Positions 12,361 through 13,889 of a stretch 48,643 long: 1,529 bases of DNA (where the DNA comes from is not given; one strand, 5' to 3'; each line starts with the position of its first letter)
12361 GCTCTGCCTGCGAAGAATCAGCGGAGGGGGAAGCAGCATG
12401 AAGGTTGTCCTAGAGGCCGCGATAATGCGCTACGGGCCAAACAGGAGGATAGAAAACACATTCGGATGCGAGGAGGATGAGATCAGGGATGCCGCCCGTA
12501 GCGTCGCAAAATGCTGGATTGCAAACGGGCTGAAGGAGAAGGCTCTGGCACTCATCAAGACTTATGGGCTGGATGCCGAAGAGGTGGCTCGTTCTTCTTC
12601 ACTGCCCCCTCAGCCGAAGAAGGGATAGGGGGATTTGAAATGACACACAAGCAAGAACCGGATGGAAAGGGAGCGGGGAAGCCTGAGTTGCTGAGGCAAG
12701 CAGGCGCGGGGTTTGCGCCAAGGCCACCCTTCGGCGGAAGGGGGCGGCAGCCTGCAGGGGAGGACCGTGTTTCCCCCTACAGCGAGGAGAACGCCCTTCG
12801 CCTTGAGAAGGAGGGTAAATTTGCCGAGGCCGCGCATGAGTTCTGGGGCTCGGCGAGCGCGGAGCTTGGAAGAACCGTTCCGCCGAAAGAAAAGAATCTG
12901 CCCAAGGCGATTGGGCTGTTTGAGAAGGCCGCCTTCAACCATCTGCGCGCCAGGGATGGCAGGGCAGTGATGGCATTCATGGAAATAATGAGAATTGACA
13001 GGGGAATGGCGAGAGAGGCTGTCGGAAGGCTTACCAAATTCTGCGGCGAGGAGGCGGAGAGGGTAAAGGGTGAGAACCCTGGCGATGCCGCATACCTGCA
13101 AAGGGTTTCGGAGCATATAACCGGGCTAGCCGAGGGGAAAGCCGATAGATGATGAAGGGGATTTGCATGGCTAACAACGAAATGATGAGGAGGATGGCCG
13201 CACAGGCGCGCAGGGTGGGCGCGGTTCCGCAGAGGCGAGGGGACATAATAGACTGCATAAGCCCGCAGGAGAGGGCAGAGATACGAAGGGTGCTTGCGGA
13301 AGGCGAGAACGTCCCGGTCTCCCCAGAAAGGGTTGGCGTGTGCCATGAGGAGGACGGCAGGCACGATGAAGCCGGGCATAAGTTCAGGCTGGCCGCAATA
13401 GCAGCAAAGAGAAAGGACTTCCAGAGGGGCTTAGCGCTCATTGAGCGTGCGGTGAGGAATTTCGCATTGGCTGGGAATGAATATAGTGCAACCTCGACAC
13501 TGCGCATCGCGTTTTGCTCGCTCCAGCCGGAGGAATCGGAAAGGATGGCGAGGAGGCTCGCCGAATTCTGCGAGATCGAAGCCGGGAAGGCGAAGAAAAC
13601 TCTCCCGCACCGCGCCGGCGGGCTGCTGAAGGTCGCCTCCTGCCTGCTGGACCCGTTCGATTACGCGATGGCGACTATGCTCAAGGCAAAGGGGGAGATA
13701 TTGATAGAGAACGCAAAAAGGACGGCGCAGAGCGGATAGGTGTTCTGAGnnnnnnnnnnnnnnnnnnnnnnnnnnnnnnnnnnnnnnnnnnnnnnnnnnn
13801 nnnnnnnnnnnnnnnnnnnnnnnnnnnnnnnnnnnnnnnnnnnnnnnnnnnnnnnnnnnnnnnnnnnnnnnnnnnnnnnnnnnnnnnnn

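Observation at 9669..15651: Same-strand island of about 10 ORFan genes between housekeeping blocks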

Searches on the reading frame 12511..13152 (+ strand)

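Call 3: search_protein_families(library=pfam, max_evalue=1, proteins=[window:12511-13152:+])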
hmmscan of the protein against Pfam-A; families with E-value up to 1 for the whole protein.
window:12511-13152:+ (213 aa): 0 families

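Call 4: search_protein_families(library=ncbifam, max_evalue=1, proteins=[window:12511-13152:+])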
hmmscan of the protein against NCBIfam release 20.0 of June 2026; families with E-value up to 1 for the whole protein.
window:12511-13152:+ (213 aa): 1 family
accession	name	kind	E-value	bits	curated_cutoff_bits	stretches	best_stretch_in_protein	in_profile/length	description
NF033650.1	ANR_neg_reg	subfamily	0.046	13.6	32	1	93-117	7-30/54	ANR family transcriptional regulator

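Call 5: search_protein_families(library=phrogs, max_evalue=0.1, proteins=[window:12511-13152:+])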
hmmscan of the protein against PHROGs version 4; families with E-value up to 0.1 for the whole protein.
window:12511-13152:+ (213 aa): 2 families
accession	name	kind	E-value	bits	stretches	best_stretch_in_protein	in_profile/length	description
phrog_20494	-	unknown function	0.031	15.6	1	139-175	30-65/115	-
phrog_2227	-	unknown function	0.091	13.5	0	93-117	19-42/77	-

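Call 6: search_protein_families(library=padloc, max_evalue=0.1, proteins=[window:12511-13152:+])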
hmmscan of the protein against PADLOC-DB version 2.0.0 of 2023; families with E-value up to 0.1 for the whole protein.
window:12511-13152:+ (213 aa): 0 families

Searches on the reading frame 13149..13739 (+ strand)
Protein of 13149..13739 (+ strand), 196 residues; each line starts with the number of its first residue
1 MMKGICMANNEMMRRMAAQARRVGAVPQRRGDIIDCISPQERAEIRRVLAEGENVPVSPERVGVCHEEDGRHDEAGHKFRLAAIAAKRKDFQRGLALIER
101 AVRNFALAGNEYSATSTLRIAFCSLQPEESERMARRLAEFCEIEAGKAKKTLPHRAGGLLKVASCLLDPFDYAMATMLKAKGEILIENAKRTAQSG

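Call 3: search_protein_families(library=pfam, max_evalue=1, proteins=[window:13149-13739:+])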
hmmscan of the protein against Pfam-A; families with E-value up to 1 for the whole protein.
window:13149-13739:+ (196 aa): 5 families
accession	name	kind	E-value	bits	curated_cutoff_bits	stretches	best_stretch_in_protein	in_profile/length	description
PF13424.12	TPR_12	-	0.02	15.5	30.1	0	80-120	8-51/77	Tetratricopeptide repeat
PF07719.23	TPR_2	-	0.066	13.8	27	0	79-103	5-29/34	Tetratricopeptide repeat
PF13432.12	TPR_16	-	0.084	13.8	32.7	0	62-85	37-60/65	Tetratricopeptide repeat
PF10892.13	DUF2688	-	0.1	12.5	25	1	28-47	32-52/56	Protein of unknown function (DUF2688)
PF21886.1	BRF2-like_C_cyclin_rpt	-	0.12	12.9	27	1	87-162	30-105/138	BRF2-like, C-terminal cyclin repeat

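Call 4: search_protein_families(library=ncbifam, max_evalue=1, proteins=[window:13149-13739:+])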
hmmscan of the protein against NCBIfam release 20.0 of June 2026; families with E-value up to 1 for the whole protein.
window:13149-13739:+ (196 aa): 2 families
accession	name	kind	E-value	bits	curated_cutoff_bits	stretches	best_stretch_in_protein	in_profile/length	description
NF010568.0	PRK13961.1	equivalog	0.026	13.7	251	1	133-187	6-60/297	phosphoribosylaminoimidazolesuccinocarboxamide synthase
TIGR02552.1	LcrH_SycD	equivalog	0.085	12.6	104.8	1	68-120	30-83/136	SycD/LcrH family type III secretion system chaperone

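Call 5: search_protein_families(library=phrogs, max_evalue=0.1, proteins=[window:13149-13739:+])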
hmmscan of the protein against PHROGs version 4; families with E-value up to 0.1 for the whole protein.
window:13149-13739:+ (196 aa): 0 families

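Call 6: search_protein_families(library=padloc, max_evalue=0.1, proteins=[window:13149-13739:+])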
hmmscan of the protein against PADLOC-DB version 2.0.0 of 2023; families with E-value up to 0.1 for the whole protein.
window:13149-13739:+ (196 aa): 0 families
